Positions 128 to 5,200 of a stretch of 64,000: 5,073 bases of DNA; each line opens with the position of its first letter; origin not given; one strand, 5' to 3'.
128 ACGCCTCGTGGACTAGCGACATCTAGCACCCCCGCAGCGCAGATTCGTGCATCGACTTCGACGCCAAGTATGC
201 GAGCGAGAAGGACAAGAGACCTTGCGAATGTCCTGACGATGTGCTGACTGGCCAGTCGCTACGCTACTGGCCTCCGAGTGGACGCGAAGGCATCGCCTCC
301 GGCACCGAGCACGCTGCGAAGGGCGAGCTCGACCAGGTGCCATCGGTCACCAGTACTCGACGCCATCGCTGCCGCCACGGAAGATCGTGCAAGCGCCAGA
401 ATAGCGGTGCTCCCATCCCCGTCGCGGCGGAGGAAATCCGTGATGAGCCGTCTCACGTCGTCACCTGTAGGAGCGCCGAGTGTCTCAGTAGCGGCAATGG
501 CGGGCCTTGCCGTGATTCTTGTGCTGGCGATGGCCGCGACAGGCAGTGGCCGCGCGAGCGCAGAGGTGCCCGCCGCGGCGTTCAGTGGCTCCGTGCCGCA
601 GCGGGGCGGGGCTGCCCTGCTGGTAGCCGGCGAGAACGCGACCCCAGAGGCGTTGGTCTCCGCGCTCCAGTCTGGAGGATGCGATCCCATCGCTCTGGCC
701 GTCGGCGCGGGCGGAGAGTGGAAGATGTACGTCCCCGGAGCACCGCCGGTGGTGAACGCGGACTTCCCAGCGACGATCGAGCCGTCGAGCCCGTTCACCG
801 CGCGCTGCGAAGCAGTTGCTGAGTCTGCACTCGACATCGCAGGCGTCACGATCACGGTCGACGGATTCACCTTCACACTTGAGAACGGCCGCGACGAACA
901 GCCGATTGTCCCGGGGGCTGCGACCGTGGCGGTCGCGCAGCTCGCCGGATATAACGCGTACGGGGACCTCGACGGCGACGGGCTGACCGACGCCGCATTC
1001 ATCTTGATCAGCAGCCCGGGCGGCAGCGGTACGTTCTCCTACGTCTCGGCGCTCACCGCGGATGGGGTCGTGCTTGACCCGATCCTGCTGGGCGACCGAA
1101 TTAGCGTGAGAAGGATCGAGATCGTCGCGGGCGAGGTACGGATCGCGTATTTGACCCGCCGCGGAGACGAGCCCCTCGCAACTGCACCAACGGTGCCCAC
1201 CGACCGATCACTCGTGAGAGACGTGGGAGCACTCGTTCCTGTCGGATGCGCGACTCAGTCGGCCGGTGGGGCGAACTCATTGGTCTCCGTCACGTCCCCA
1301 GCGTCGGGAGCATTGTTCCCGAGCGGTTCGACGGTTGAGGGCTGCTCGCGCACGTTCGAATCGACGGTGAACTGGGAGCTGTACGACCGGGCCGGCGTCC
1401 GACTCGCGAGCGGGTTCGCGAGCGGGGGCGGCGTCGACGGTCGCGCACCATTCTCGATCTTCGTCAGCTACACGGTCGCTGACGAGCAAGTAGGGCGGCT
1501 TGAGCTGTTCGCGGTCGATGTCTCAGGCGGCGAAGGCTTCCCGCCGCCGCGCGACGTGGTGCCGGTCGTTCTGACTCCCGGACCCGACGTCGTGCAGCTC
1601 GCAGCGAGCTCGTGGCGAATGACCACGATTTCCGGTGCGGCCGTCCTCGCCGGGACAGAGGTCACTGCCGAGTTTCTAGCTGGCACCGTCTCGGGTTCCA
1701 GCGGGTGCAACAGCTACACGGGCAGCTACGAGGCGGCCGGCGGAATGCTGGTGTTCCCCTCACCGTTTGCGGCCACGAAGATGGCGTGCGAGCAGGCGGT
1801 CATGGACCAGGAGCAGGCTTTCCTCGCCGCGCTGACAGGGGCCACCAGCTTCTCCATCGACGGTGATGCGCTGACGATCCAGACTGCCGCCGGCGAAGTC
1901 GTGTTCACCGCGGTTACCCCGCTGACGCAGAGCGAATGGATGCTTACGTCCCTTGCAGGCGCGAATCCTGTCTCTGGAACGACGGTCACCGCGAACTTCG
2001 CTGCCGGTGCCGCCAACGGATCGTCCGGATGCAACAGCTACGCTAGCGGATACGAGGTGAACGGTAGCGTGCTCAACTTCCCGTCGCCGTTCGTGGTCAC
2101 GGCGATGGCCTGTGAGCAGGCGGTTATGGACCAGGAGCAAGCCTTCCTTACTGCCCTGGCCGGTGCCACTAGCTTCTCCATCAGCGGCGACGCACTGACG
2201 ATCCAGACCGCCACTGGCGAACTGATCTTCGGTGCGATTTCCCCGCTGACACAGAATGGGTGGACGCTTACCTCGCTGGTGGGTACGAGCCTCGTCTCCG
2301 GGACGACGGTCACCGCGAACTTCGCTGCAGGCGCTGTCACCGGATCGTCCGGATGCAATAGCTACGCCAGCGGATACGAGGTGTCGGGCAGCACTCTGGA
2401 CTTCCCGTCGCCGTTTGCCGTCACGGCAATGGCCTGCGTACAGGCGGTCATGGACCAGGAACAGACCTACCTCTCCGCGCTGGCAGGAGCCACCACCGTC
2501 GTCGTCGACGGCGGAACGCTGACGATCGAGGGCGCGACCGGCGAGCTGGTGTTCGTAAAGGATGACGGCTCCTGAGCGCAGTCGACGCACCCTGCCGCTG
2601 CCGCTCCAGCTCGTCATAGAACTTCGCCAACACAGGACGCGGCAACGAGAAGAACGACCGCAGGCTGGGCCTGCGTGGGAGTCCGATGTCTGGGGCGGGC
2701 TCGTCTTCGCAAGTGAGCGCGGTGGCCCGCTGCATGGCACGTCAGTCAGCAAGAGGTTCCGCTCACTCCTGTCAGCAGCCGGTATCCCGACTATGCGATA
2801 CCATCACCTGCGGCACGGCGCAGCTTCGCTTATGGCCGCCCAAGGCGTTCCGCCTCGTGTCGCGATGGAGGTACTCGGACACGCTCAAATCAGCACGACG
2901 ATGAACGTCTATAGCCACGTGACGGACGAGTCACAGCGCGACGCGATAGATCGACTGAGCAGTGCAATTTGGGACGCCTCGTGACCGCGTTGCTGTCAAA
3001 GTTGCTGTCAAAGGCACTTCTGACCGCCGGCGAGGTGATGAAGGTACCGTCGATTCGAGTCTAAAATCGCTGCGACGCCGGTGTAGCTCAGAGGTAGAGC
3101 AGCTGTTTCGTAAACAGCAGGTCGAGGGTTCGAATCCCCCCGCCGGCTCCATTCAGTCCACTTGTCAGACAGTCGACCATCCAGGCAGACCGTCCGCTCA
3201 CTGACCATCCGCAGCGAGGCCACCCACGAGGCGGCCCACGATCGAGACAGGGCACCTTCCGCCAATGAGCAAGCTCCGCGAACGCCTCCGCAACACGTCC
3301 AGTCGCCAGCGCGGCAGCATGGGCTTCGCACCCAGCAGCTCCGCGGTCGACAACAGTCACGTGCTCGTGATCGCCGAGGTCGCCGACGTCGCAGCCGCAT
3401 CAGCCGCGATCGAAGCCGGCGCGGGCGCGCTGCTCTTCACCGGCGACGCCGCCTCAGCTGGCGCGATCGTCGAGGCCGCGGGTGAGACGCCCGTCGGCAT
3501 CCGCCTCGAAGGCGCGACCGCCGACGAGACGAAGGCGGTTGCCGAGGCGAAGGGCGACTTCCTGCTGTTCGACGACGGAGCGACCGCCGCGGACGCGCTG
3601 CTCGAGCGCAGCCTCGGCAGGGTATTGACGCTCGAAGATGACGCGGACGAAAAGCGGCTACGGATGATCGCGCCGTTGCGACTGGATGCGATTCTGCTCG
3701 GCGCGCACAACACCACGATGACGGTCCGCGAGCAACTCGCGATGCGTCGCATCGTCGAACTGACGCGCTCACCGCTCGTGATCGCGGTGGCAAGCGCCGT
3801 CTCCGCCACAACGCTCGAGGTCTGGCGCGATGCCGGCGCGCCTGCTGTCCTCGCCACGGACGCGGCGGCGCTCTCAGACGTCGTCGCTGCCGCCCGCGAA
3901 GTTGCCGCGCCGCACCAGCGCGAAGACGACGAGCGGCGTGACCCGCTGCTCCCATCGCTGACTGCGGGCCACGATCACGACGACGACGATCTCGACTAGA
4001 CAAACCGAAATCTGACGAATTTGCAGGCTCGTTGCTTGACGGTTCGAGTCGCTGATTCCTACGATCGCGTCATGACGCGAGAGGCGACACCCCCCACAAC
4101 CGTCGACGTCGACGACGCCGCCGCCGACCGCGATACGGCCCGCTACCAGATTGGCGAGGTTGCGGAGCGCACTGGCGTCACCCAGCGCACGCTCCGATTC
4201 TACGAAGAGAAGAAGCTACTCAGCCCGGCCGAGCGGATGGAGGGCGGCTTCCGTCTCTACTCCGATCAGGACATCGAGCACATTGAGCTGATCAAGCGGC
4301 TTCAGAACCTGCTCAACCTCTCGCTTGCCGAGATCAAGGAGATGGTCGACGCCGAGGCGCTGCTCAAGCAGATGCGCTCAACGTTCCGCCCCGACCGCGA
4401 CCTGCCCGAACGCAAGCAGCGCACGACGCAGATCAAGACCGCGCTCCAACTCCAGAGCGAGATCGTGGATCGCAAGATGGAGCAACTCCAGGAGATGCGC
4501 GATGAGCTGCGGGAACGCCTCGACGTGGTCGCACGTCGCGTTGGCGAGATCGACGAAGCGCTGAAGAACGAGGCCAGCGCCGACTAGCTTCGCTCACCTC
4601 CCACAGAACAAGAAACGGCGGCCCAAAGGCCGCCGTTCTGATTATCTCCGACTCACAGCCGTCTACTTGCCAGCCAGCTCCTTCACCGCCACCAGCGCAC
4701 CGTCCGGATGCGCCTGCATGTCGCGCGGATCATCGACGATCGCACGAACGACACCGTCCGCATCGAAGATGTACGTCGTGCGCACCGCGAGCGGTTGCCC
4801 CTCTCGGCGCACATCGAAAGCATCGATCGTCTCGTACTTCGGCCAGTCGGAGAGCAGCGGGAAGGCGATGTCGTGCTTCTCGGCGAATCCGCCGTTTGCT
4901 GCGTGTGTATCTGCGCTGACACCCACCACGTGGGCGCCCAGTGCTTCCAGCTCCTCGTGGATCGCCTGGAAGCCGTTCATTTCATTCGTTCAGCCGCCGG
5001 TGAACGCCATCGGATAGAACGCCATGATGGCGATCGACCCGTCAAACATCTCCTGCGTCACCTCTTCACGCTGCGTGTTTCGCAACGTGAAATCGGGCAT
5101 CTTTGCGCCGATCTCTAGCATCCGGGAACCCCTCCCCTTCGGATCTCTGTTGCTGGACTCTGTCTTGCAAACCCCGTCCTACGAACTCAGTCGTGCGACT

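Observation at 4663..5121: Probable selenocysteine-containing AhpE-like peroxiredoxin (UGA at the catalytic Cys plus a SECIS-like hairpin), split by ORF calling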

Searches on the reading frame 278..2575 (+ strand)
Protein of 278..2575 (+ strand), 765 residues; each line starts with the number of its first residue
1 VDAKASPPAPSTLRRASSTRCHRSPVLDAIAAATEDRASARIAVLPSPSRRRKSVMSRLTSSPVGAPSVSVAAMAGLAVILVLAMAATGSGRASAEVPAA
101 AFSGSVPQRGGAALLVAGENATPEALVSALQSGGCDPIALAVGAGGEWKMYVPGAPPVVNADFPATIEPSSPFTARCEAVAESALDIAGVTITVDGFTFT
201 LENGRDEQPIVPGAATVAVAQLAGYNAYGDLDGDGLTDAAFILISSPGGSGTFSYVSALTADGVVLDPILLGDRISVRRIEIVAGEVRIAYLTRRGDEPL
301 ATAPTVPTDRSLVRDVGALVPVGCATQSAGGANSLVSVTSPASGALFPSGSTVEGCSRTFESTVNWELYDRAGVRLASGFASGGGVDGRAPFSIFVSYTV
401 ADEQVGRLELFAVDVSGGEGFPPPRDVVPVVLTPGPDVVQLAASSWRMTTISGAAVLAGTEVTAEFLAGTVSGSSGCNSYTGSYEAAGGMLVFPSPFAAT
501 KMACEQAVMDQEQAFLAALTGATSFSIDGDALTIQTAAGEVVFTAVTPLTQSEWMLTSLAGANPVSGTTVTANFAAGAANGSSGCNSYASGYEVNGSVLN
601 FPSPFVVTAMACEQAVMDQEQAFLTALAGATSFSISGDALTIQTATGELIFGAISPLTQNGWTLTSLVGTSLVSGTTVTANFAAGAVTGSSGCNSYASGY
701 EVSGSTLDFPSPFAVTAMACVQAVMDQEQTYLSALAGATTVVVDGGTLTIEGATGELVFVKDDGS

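Call 38: search_protein_families(library=pfam, proteins=[window:278-2575:+], max_evalue=0.001)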
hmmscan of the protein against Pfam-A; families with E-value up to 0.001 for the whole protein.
window:278-2575:+ (765 aa): 2 families
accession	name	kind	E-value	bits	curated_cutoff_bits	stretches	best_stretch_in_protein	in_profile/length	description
PF03724.22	META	-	4.8e-76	252.2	24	3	440-543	3-106/109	META domain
PF10648.15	Gmad2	-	1.1e-14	54.9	25.7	1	336-419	2-86/86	Immunoglobulin-like domain of bacterial spore germination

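Call 84: find_encoding_contigs(protein=window:443-2575:+, flank=10000, max_places=1)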
Protein window:443-2575:+ (710 aa): 4 contigs read that carry it; 1 place shown.
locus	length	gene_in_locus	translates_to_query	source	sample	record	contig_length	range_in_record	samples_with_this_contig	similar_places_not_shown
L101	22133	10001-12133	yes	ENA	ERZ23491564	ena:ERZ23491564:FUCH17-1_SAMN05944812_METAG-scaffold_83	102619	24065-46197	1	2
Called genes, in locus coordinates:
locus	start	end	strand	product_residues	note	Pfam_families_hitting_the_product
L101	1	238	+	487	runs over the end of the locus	PF00909:Ammonium_transp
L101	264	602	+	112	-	PF00543:P-II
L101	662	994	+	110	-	PF00486:Trans_reg_C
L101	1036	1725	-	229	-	PF00072:Response_reg (weak), PF00486:Trans_reg_C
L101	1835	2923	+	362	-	PF00005:ABC_tran, PF13304:AAA_21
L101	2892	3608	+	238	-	-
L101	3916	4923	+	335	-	PF03486:HI0933_like (faint), PF07992:Pyr_redox_2, PF13738:Pyr_redox_3, PF13434:Lys_Orn_oxgnase (weak), PF00070:Pyr_redox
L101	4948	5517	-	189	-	-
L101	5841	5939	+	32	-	-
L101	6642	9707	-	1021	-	PF00989:PAS, PF13426:PAS_9, PF00989:PAS, PF00989:PAS, PF08448:PAS_4, PF13426:PAS_9, PF02518:HATPase_c, PF00072:Response_reg, +9 more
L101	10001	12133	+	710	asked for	PF10648:Gmad2, PF03724:META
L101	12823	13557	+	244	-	-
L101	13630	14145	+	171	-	PF00376:MerR, PF13411:MerR_1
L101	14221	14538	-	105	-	PF00578:AhpC-TSA, PF08534:Redoxin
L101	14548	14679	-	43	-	PF00578:AhpC-TSA (weak)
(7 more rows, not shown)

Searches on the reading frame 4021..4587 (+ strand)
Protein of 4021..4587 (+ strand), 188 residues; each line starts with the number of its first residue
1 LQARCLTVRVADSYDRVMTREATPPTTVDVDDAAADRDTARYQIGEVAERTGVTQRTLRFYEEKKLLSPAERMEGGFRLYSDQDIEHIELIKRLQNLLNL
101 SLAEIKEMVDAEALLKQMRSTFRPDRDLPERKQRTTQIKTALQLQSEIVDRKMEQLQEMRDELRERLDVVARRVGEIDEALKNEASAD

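Call 38: search_protein_families(library=pfam, proteins=[window:4021-4587:+], max_evalue=0.001)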
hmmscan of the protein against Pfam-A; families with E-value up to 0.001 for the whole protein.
window:4021-4587:+ (188 aa): 2 families
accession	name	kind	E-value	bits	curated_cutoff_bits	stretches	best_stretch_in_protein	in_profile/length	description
PF13411.12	MerR_1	-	3.5e-22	78.7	21.6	1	42-111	1-68/69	MerR HTH family regulatory protein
PF00376.29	MerR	-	3.8e-15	55.9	28.2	1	44-80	2-38/38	MerR family regulatory protein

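Call 69: search_protein_families(library=ncbifam, proteins=[window:4021-4587:+], max_evalue=0.01)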
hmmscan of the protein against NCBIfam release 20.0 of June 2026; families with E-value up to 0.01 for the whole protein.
window:4021-4587:+ (188 aa): 19 families
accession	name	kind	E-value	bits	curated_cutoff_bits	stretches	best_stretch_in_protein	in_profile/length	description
NF007069.0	PRK09514.1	equivalog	1.3e-19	70.6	143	1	42-165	2-109/141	Zn(2+)-responsive transcriptional regulator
TIGR02043.1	ZntR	equivalog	7.8e-19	68.1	167.95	1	42-165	2-109/131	Zn(2+)-responsive transcriptional regulator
TIGR02044.1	CueR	equivalog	1.4e-17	64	147.4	1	43-166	2-108/127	Cu(I)-responsive transcriptional regulator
TIGR02047.1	CadR-PbrR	equivalog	4.8e-16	58.9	151.45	1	43-112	2-70/127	Cd(II)/Pb(II)-responsive transcriptional regulator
TIGR02051.1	MerR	equivalog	1.1e-14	54.7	150.85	1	43-153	1-106/124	mercury resistance transcriptional regulator MerR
NF047377.1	heat_HspR_dupli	exception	6.6e-14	51.9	300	1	9-122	95-206/214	heat shock protein transcriptional repressor HspR, fused homodimer type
NF047375.1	HeatShock_HspR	equivalog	2.3e-13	49.9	105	1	42-122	4-83/92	heat shock protein transcriptional repressor HspR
NF007590.0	PRK10227.1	equivalog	4.7e-12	46.1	244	1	43-163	2-105/135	Cu(I)-responsive transcriptional regulator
TIGR01950.1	SoxR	equivalog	4.6e-10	39.4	116.9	1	43-164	3-107/142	redox-sensitive transcriptional activator SoxR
NF050798.1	TF_FtsR_Actino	equivalog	1.4e-09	38.4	150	1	52-165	16-116/223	transcriptional regulator FtsR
NF053740.1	TransRegTnrAGPos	equivalog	1.8e-09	37.7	140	1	38-95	9-66/108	hypothetical protein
NF041849.1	trans_regNmlR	equivalog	3.9e-09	36.6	175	1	43-157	2-113/117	stress response transcriptional regulator NmlR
NF010315.0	PRK13752.1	subfamily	3.6e-08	33.5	261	1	42-111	8-76/144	mercury resistance transcriptional regulator MerR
NF052513.1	TransRegCarH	equivalog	4.7e-08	32.7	400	1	40-176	5-129/274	HTH-type transcriptional repressor CarH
NF053782.1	ChlnTransRegdde3219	equivalog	9.7e-07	28.5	450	1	39-138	4-104/278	choline utilization transcriptional activator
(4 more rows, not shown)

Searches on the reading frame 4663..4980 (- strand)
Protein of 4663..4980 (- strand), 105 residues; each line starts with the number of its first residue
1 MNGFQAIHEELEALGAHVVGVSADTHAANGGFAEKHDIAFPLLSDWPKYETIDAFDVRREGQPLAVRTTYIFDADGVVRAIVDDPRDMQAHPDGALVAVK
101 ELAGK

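Call 52: find_encoding_contigs(protein=window:4663-4980:-, flank=10000, max_places=5)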
Protein window:4663-4980:- (105 aa): 23 contigs read that carry it; 5 places shown.
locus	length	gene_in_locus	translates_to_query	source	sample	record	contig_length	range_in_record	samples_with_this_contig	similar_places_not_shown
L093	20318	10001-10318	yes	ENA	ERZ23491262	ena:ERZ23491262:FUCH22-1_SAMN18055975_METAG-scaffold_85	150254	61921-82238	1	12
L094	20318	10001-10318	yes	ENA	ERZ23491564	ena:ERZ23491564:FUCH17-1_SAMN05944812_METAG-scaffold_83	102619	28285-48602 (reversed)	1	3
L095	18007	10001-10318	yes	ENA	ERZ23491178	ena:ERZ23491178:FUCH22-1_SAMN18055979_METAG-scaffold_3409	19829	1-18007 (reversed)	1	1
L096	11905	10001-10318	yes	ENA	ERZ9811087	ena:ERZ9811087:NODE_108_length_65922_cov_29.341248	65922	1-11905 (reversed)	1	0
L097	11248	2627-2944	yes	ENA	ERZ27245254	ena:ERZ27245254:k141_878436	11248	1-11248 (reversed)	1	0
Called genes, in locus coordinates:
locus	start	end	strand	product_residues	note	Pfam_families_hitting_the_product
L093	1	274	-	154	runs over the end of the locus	PF14588:YjgF_endoribonc, PF01042:Ribonuc_L-PSP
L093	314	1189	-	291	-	PF02195:ParB_N, PF17762:HTH_ParB, PF23552:ParB_C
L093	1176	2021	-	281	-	PF00142:Fer4_NifH (weak), PF01656:CbiA, PF02374:ArsA_ATPase (weak), PF06564:CBP_BcsQ, PF09140:MipZ (faint), PF10609:ParA, PF13614:AAA_31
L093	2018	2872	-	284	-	PF00294:PfkB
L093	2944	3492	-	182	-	PF13083:KH_KhpA-B, PF01424:R3H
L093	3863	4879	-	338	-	PF02096:60KD_IMP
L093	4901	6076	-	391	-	PF01011:PQQ (faint), PF13360:PQQ_2, PF13570:Beta-prop_ACSF4, PF13360:PQQ_2, PF13570:Beta-prop_ACSF4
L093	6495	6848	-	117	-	PF00825:Ribonuclease_P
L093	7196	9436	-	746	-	PF13432:TPR_16 (faint), PF01464:SLT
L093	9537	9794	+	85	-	-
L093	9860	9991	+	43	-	PF00578:AhpC-TSA (weak)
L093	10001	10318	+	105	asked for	PF00578:AhpC-TSA, PF08534:Redoxin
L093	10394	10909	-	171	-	PF00376:MerR, PF13411:MerR_1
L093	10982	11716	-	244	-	-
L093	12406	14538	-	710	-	PF10648:Gmad2, PF03724:META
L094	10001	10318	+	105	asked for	PF00578:AhpC-TSA, PF08534:Redoxin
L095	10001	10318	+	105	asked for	PF00578:AhpC-TSA, PF08534:Redoxin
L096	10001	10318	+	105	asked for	PF00578:AhpC-TSA, PF08534:Redoxin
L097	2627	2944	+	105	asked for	PF00578:AhpC-TSA, PF08534:Redoxin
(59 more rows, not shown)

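Call 82: list_cluster_members(proteins=[window:4666-4980:-, window:10090-11103:+, window:13771-14643:+, window:24182-25813:-])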
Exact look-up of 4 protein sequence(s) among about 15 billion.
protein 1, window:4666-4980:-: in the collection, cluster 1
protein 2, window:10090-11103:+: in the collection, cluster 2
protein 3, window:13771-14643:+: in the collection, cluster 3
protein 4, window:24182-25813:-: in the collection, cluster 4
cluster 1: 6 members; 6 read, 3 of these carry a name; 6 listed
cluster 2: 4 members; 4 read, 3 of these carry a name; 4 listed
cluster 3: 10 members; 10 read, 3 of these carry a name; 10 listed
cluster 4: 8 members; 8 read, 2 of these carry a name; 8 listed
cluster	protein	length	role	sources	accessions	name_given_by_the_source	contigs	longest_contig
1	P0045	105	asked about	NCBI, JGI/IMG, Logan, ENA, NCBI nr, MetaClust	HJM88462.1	MAG TPA: redoxin domain-containing protein [Dehalococcoidia bacterium] | redoxin domain-containing protein [Dehalococcoidia bacterium] | \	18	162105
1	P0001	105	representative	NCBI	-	-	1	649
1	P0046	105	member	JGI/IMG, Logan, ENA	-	peroxiredoxin Q/BCP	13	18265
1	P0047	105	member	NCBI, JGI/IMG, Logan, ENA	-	peroxiredoxin Q/BCP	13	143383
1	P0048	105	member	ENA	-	-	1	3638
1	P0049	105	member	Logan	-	-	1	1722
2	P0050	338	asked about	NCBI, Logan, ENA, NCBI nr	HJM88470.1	MAG TPA: YidC/Oxa1 family membrane protein insertase [Dehalococcoidia bacterium] | YidC/Oxa1 family membrane protein insertase [Dehalococcoidia bacterium]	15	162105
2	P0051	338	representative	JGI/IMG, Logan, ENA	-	YidC/Oxa1 family membrane protein insertase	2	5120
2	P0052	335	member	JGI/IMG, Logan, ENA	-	YidC/Oxa1 family membrane protein insertase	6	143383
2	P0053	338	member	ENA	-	-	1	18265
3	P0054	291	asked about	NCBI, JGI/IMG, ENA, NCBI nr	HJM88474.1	MAG TPA: ParB/RepB/Spo0J family partition protein [Dehalococcoidia bacterium] | ParB/RepB/Spo0J family partition protein [Dehalococcoidia bacterium]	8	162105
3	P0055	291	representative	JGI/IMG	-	ParB family chromosome partitioning protein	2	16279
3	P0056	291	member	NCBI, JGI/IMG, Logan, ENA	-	ParB family chromosome partitioning protein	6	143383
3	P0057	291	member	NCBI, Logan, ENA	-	-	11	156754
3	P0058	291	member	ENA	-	-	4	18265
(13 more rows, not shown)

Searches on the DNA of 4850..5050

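Call 79: search_rna_families(source=window, start=4850, end=5050, threshold=evalue, max_evalue=10)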
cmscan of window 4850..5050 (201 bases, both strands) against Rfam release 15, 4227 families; matches with E-value up to 10: 4.
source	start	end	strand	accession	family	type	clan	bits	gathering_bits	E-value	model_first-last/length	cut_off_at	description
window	4850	4889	+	RF02026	mir-2833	Gene; miRNA;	-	14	65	5.2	9-69/69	5'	mir-2833 microRNA precursor family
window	4854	5019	+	RF02047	Sphinx_2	Gene; lncRNA;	-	13.2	34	1.9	1-158/158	no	Sphinx conserved region 2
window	5020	5032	-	RF00498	EAV_LTH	Cis-reg; leader;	-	11.8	70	5.6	1-45/45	no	Equine arteritis virus leader TRS hairpin (LTH)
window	4985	5010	+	RF01739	Glutamine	Cis-reg; riboswitch;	-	11.1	35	10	1-53/53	no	Glutamine riboswitch aptamer (glnA leader)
